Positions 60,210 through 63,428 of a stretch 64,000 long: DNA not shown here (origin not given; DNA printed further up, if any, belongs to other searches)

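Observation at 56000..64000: Candidate multi-compartment phytate / inositol-phosphate utilisation operon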

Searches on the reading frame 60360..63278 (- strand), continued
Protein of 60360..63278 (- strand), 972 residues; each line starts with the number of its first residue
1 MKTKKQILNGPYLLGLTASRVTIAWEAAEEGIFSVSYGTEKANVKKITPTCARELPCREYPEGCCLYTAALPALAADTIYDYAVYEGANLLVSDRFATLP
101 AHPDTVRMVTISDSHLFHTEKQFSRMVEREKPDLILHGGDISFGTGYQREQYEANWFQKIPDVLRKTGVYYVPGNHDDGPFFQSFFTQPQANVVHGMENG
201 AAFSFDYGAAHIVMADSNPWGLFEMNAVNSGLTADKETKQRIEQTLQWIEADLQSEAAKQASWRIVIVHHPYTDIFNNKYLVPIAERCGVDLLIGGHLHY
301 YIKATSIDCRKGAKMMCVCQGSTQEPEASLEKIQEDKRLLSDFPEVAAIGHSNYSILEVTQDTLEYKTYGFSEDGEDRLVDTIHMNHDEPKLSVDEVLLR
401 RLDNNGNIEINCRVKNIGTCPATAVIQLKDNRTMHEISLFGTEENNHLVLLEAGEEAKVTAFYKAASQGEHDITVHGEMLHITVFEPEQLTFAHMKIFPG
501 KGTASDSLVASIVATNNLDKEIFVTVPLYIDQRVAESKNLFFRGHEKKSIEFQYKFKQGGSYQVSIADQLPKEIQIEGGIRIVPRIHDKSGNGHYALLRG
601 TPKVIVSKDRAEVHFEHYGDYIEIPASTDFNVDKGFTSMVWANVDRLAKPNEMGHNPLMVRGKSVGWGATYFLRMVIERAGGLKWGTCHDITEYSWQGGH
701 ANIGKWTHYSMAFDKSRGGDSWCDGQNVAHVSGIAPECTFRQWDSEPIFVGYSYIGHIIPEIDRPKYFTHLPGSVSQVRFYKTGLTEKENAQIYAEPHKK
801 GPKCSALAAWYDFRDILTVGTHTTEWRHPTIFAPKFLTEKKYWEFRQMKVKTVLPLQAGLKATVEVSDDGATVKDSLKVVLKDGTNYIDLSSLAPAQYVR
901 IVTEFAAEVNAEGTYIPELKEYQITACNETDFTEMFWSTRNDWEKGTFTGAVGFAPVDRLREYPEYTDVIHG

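Call 24: search_protein_families(library=pfam, proteins=[L021:4952-6007:-, L033:1430-3460:+, L012:21594-22565:+, L014:9148-9909:+, L039:17920-19038:+, L057:3444-4364:+, L049:14531-15340:-, L052:3380-4201:+, L017:16601-18649:+, L036:12959-14140:+], max_evalue=0.00001)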
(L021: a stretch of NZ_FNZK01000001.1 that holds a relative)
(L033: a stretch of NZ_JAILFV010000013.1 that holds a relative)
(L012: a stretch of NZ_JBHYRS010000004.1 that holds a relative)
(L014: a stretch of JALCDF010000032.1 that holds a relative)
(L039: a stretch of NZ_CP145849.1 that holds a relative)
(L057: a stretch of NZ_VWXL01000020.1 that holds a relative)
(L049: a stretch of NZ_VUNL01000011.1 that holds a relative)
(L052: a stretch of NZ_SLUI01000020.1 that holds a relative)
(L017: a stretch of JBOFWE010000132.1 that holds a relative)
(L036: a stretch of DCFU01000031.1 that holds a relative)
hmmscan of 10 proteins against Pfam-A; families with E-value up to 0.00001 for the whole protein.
L021:4952-6007:- (352 aa): 3 families
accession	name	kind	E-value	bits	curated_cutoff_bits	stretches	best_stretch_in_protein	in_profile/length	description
PF01408.29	GFO_IDH_MocA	-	4.1e-30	105.4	24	1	13-134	1-120/120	Oxidoreductase family, NAD-binding Rossmann fold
PF22725.1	GFO_IDH_MocA_C3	-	2.7e-28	98.9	27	1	142-262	1-123/124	GFO/IDH/MocA C-terminal domain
PF02894.22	GFO_IDH_MocA_C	-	2.9e-24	86.5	22.9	1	147-343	2-218/218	Oxidoreductase family, C-terminal alpha/beta domain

L033:1430-3460:+ (677 aa): 3 families
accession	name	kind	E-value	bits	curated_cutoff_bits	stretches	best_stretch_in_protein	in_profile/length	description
PF00205.28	TPP_enzyme_M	-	7e-36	123.4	30.4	1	249-383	1-137/137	Thiamine pyrophosphate enzyme, central domain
PF02775.26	TPP_enzyme_C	-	7.1e-32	110.7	21.9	1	473-631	3-151/151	Thiamine pyrophosphate enzyme, C-terminal TPP binding domain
PF02776.23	TPP_enzyme_N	-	5.2e-12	46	26.8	1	63-162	18-114/119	Thiamine pyrophosphate enzyme, N-terminal TPP binding domain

L012:21594-22565:+ (324 aa): 1 family
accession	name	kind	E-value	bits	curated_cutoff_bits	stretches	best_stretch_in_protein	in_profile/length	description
PF01261.30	AP_endonuc_2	-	6.2e-36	124.8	31.1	1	63-320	4-248/249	Xylose isomerase-like TIM barrel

L014:9148-9909:+ (254 aa): 1 family
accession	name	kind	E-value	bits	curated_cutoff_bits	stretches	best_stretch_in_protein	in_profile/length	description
PF02811.25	PHP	-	1.2e-10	42.4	26.4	1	19-171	1-161/164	PHP domain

L039:17920-19038:+ (373 aa): 1 family
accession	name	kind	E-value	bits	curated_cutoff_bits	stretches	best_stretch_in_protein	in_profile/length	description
PF00294.29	PfkB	-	1.8e-56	192.1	25.8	1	41-346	2-300/302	pfkB family carbohydrate kinase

L057:3444-4364:+ (307 aa): 1 family
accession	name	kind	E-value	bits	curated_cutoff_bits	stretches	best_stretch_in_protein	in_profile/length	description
PF01116.26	F_bP_aldolase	-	2.2e-84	283.7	25.5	1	27-298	2-273/277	Fructose-bisphosphate aldolase class-II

L049:14531-15340:- (270 aa): 3 families
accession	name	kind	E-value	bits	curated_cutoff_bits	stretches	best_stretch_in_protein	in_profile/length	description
PF00455.28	DeoRC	-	5.4e-45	153.7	31.8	1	77-234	2-159/160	DeoR C terminal sensor domain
PF08220.18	HTH_DeoR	-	6e-18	64.8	21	1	8-63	1-56/57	DeoR-like helix-turn-helix domain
PF08279.18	HTH_11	-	5.2e-09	36.3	25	1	8-51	1-46/55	HTH domain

L052:3380-4201:+ (274 aa): 1 family
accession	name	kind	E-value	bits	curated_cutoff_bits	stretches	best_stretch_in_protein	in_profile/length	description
PF04962.18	KduI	-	1.1e-55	189.2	23.9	1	15-261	8-261/262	KduI/IolB family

L017:16601-18649:+ (683 aa): 3 families
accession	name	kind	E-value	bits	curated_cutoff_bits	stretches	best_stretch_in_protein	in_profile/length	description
PF00015.26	MCPsignal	-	1.9e-42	145.4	34.6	1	454-633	4-169/172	Methyl-accepting chemotaxis protein (MCP) signalling domain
PF02743.24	dCache_1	-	1.9e-22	80.4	45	1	58-283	5-237/240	Cache domain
PF17201.10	Cache_3-Cache_2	-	3.3e-08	33.6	27.7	1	185-296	171-293/299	Cache 3/Cache 2 fusion domain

L036:12959-14140:+ (394 aa): 0 families

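Call 25: search_protein_families(library=ncbifam, proteins=[L021:4952-6007:-, L033:1430-3460:+, L012:21594-22565:+, L014:9148-9909:+, L039:17920-19038:+, L057:3444-4364:+, L049:14531-15340:-, L052:3380-4201:+, L001:6882-8231:+, L036:12959-14140:+], max_evalue=0.00001)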
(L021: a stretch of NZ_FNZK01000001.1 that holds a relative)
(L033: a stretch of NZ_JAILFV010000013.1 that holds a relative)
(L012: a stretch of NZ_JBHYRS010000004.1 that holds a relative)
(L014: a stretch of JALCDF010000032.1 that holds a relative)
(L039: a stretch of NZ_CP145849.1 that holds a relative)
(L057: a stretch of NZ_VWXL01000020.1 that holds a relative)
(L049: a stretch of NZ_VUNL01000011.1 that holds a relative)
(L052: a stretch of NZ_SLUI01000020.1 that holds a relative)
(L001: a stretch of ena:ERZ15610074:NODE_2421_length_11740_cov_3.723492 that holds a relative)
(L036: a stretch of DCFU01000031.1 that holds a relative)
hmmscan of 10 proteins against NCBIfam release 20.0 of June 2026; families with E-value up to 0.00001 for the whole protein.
L021:4952-6007:- (352 aa): 9 families
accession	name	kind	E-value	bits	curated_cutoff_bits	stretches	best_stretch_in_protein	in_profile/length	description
TIGR04380.1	myo_inos_iolG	equivalog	9e-142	471.8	355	1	12-341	1-329/330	inositol 2-dehydrogenase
NF052679.1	InsChiInosDhIolG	equivalog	6.7e-43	147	540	1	12-345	2-331/343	bifunctional inositol 2-dehydrogenase/D-chiro-inositol 1-dehydrogenase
NF040723.1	UDP-GlcNAcDh_Arch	equivalog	1.1e-36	126.9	450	1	13-335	1-301/302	UDP-N-acetylglucosamine 3-dehydrogenase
NF052479.1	LevoglcsnDh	equivalog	3.1e-23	82.1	650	1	13-223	4-227/386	levoglucosan dehydrogenase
NF058563.1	BT_2159_fam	equivalog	9.6e-21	74.2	650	1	13-207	1-193/350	disaccharide 3-dehydrogenase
NF008607.0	PRK11579.1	subfamily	1.8e-16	60.1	330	1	13-159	5-147/346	oxidoreductase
NF041392.1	XylDh_Gfo6_Halo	equivalog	8.7e-14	51.1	350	1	64-337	70-344/350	D-xylose 1-dehydrogenase Gfo6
NF007574.0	PRK10206.1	equivalog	9.5e-14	51.2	352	1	66-194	55-184/345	oxidoreductase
NF058561.1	BT_2158_fam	equivalog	1.9e-12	46.5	750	1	13-161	36-181/487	glycoside 3-dehydrogenase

L033:1430-3460:+ (677 aa): 53 families (the best 25 are shown)
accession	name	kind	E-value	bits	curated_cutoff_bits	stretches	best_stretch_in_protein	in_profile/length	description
TIGR04377.1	myo_inos_iolD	equivalog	1.6e-285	948.6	715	1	35-668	1-609/616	3D-(3,5/4)-trihydroxycyclohexane-1,2-dione acylhydrolase (decyclizing)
NF006187.0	PRK08322.1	equivalog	3.4e-58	197.4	509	2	62-410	18-346/548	acetolactate synthase large subunit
TIGR00118.1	acolac_lg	equivalog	7e-55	186.5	538.35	1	62-634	17-535/557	biosynthetic-type acetolactate synthase large subunit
NF004919.0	PRK06276.1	equivalog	1.4e-52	178.9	866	1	64-640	19-545/582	acetolactate synthase large subunit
NF006122.0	PRK08266.1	subfamily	4.9e-52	177.1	571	2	62-414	20-352/543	hypothetical protein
NF006524.0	PRK08978.1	equivalog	1.6e-49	168.6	738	2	63-416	18-354/548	acetolactate synthase 2 catalytic subunit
NF006052.0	PRK08199.1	subfamily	2.2e-49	168.2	539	2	77-411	38-358/559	thiamine pyrophosphate protein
NF004710.0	PRK06048.1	equivalog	4.1e-48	164.2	976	2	61-409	23-357/561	acetolactate synthase large subunit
NF005860.0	PRK07789.1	equivalog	8.4e-48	163.1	881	1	25-639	23-584/615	acetolactate synthase large subunit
TIGR02720.1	pyruv_oxi_spxB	equivalog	2e-45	155.2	637.85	2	64-388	17-325/575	pyruvate oxidase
NF005039.0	PRK06456.1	equivalog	2.1e-45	155.3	868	2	64-417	20-366/572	acetolactate synthase large subunit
NF008431.0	PRK11269.1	equivalog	7.1e-45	153.6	791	2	65-386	23-332/591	glyoxylate carboligase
NF005584.0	PRK07282.1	equivalog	7.3e-45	153.6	970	2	64-406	28-355/566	acetolactate synthase large subunit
NF005651.0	PRK07418.1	subfamily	6.2e-44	150.2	942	2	64-390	34-356/617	acetolactate synthase large subunit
NF005712.0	PRK07524.1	subfamily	7.7e-44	150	500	2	36-418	3-361/536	5-guanidino-2-oxopentanoate decarboxylase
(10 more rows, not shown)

L012:21594-22565:+ (324 aa): 3 families
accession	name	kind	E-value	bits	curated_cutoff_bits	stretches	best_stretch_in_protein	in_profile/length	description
TIGR04379.1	myo_inos_iolE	equivalog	3.6e-127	423.9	290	1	33-321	2-289/290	myo-inosose-2 dehydratase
TIGR03234.1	OH-pyruv-isom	equivalog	3e-09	36.6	353.45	0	53-243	13-206/254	hydroxypyruvate isomerase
NF009689.0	PRK13210.1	subfamily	6.9e-06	25.4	200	0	156-321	125-278/286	L-ribulose-5-phosphate 3-epimerase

L014:9148-9909:+ (254 aa): 8 families
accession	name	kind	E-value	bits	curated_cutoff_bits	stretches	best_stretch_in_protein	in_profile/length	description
NF006702.0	PRK09248.1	domain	1.3e-74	250.8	264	1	14-249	1-237/246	PHP domain-containing protein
NF005928.0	PRK07945.1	equivalog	1.5e-23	83.7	250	1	8-242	90-332/337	PHP domain-containing protein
NF006375.0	PRK08609.1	equivalog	1.8e-23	82.9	426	1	15-246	334-569/571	DNA polymerase/3'-5' exonuclease PolX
NF006251.0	PRK08392.1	equivalog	2.1e-18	66.6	212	1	18-226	2-204/216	hypothetical protein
NF005596.0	PRK07328.1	subfamily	5.6e-10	39.1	202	1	16-58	2-44/269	histidinol-phosphatase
TIGR01856.1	hisJ_fam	subfamily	5.4e-09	36.1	90.2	0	19-116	2-112/252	histidinol-phosphatase HisJ family protein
NF005996.1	PRK08123.1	equivalog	9.2e-07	28.4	133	0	19-56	2-40/262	histidinol-phosphatase HisJ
NF004981.0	PRK06361.1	equivalog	1.3e-06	27.9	117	1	18-236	2-205/217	histidinol phosphate phosphatase domain-containing protein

L039:17920-19038:+ (373 aa): 19 families
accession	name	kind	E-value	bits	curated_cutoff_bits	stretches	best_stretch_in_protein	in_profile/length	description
TIGR04382.1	myo_inos_iolC_N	equivalog_domain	3.7e-125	417.3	300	1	41-355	2-309/309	5-dehydro-2-deoxygluconokinase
NF047869.1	myo_kin_aldol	exception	2.7e-52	177.9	600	1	35-360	1-336/586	bifunctional 5-dehydro-2-deoxygluconokinase/5-dehydro-2-deoxyphosphogluconate aldolase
NF040938.1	KDG_KDGal_kin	equivalog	6.7e-43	146.9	400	1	44-357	2-305/305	bifunctional 2-dehydro-3-deoxygluconokinase/2-dehydro-3-deoxygalactonokinase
NF006957.1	PRK09434.1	equivalog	4.1e-34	118.5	450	1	71-342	25-283/302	fructokinase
NF041332.1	KDG_KDGal_kin_Halo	equivalog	1.4e-33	116.7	440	1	42-360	3-315/320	bifunctional 2-dehydro-3-deoxygluconokinase/2-dehydro-3-deoxygalactonokinase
NF041633.1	trifunc_aldol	exception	1.2e-32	113.1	700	2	16-267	214-467/580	KHG/KDPG aldolase/sugar kinase fusion protein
TIGR02152.1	D_ribokin_bact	equivalog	1e-29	103.8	299.65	1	65-352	27-297/298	ribokinase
NF049991.1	TagKinase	equivalog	2.1e-29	102.3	420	1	69-359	37-319/321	tagatose kinase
NF008353.0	PRK11142.1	equivalog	2.3e-25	89.7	341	1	66-358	32-306/307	ribokinase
NF041134.1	R1P_kin_Thcocales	equivalog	7.2e-23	81.4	500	2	65-206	27-156/291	ADP-dependent ribose-1-phosphate kinase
NF007321.0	PRK09813.1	equivalog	1.9e-22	80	247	2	259-339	179-258/261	fructoselysine 6-kinase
TIGR03168.1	1-PFK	subfamily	1.2e-19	70.4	216.4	1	64-354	26-298/305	hexose kinase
NF052444.1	DhDoxglucKinKdgK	equivalog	5.8e-19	68.6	400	1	69-337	21-291/303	2-dehydro-3-deoxygluconokinase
TIGR03828.1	pfkB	equivalog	2.4e-18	66.2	292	1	63-354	25-298/305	1-phosphofructokinase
NF053626.1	RibKinHalex1628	equivalog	7.7e-18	65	330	1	73-357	38-293/293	ATP-dependent ribose-1-phosphate kinase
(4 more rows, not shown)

L057:3444-4364:+ (307 aa): 20 families
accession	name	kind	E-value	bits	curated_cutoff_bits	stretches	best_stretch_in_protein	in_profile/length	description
NF005288.0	PRK06806.1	equivalog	2.9e-122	407.3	396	1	23-299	1-277/281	class II fructose-bisphosphate aldolase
NF009497.0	PRK12857.1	equivalog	1.1e-72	244.7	423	1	23-255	1-235/284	class II fructose-1,6-bisphosphate aldolase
NF005284.0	PRK06801.1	equivalog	3.9e-70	236.5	406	1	23-299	1-282/286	ketose 1,6-bisphosphate aldolase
TIGR01859.1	fruc_bis_ald_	equivalog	2.7e-68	230.7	343.05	1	27-269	3-247/282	class II fructose-1,6-bisphosphate aldolase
TIGR00167.1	cbbA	subfamily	7e-68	229.1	215.6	1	25-270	3-256/290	ketose-bisphosphate aldolase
NF006626.0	PRK09195.1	subfamily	7.4e-63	212.3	384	1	24-268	2-248/284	tagatose-bisphosphate aldolase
NF009374.0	PRK12737.1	subfamily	1e-62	211.7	383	1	25-254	3-234/284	tagatose-bisphosphate aldolase subunit GatY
NF005943.0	PRK07998.1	equivalog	1.4e-61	208.4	364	1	23-300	1-278/283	class II aldolase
NF006042.0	PRK08185.1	subfamily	4.8e-58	196.7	405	1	26-253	3-233/287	hypothetical protein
TIGR01858.1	tag_bisphos_ald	equivalog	1.1e-56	192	443.55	1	28-268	4-246/282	tagatose bisphosphate family class II aldolase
NF006376.0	PRK08610.1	equivalog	1.7e-54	185.5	527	1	23-257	1-238/286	class II fructose-bisphosphate aldolase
NF005823.0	PRK07709.1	equivalog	7e-54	183.5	545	1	23-262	1-243/285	class II fructose-bisphosphate aldolase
NF009375.0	PRK12738.1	equivalog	2.3e-44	151.7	542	1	24-257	2-237/286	tagatose-bisphosphate aldolase subunit KbaY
NF005481.0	PRK07084.1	equivalog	3.7e-43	147.9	511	1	23-237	10-235/324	class II fructose-bisphosphate aldolase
NF004493.0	PRK05835.1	equivalog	4.8e-42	144.3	558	1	29-234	6-216/307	class II fructose-bisphosphate aldolase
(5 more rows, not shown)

L049:14531-15340:- (270 aa): 11 families
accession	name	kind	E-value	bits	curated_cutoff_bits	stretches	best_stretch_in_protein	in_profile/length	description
NF041397.1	TranRegGlpR_Halo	equivalog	3.5e-46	157.9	300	1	8-253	6-250/253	HTH-type transcriptional regulator GlpR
NF040755.1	AgaR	equivalog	2.5e-45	154.6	260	1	6-253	5-254/256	transcriptional repressor AgaR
NF007753.1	PRK10434.1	equivalog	1.2e-41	143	350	1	7-253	5-251/253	glucitol operon DNA-binding transcriptional repressor SrlR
NF007316.0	PRK09802.1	equivalog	5e-39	134.1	351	1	6-234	16-246/269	DeoR family transcriptional regulator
NF040890.1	trans_reg_YgbI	equivalog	6.4e-35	120.9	400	1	6-252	4-249/253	DNA-binding transcriptional repressor YgbI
NF007961.0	PRK10681.1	equivalog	6.8e-33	114.1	244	1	6-253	6-251/252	DNA-binding transcriptional repressor DeoR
NF008154.0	PRK10906.1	equivalog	1.4e-30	106.4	331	1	7-252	5-249/252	DeoR/GlpR family transcriptional regulator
NF040887.2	trans_reg_YciT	exception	1e-29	103.9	450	1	8-238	4-229/246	DNA-binding transcriptional regulator YciT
NF007720.0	PRK10411.1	equivalog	2.4e-27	95.8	259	1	4-235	1-233/243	L-fucose operon activator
NF010034.0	PRK13509.1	equivalog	2.2e-21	76.4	244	1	7-235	5-231/251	HTH-type transcriptional regulator UlaR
TIGR02404.1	trehalos_R_Bsub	equivalog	9.9e-06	25.4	211.95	0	24-61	27-66/233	trehalose operon repressor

L052:3380-4201:+ (274 aa): 1 family
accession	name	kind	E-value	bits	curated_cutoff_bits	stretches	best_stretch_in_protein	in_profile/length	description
TIGR04378.1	myo_inos_iolB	equivalog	3.9e-29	101.9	205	1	32-262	11-246/247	5-deoxy-glucuronate isomerase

L001:6882-8231:+ (450 aa): 14 families
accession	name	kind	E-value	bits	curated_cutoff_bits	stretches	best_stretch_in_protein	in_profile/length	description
TIGR00881.1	2A0104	subfamily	4.1e-73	246.6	407.75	1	37-413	2-373/379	phosphoglycerate transporter protein PgtP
NF008661.1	PRK11663.1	subfamily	4.9e-67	226.8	564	1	2-443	2-437/439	MFS transporter family glucose-6-phosphate receptor UhpC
TIGR00712.1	glpT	equivalog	8.8e-64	216.2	632.55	1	8-403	8-411/440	glycerol-3-phosphate transporter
NF008433.0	PRK11273.1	equivalog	1.2e-60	206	748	1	1-446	1-444/452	glycerol-3-phosphate transporter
NF047787.1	PhglyTportPgtP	equivalog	1.4e-45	155.9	750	1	10-402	10-412/451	phosphoglycerate transporter PgtP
NF007107.1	PRK09556.1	equivalog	1.2e-42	146.5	497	1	21-432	21-438/469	hexose-6-phosphate:phosphate antiporter UhpT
TIGR00893.1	2A0114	subfamily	2.3e-35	122.3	395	1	39-408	3-379/399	D-galactonate transporter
TIGR00886.1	2A0108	subfamily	2e-14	53.5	311.7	1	58-385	31-364/368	NarK family nitrate/nitrite MFS transporter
TIGR00895.1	2A0115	subfamily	4.7e-12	45.5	418.55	1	58-380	46-378/398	aromatic acid/H+ symport family MFS transporter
NF049980.1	SfMCT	equivalog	8.1e-09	34.6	320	1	48-401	20-363/378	L-lactate MFS transporter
NF038246.1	bile_salt_MFS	equivalog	1.1e-08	34.4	400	1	60-415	37-392/408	conjugated bile salt MFS transporter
TIGR00880.1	2_A_01_02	superfamily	1.2e-07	31.9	131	1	73-206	3-140/141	multidrug resistance protein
NF008586.0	PRK11551.1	equivalog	2.6e-06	26.7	410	1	179-347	165-318/406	3-(3-hydroxy-phenyl)propionate transporter MhpT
TIGR00710.1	efflux_Bcr_CflA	subfamily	4.7e-06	26.3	200.9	1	71-404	47-364/385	Bcr/CflA family efflux MFS transporter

L036:12959-14140:+ (394 aa): 0 families
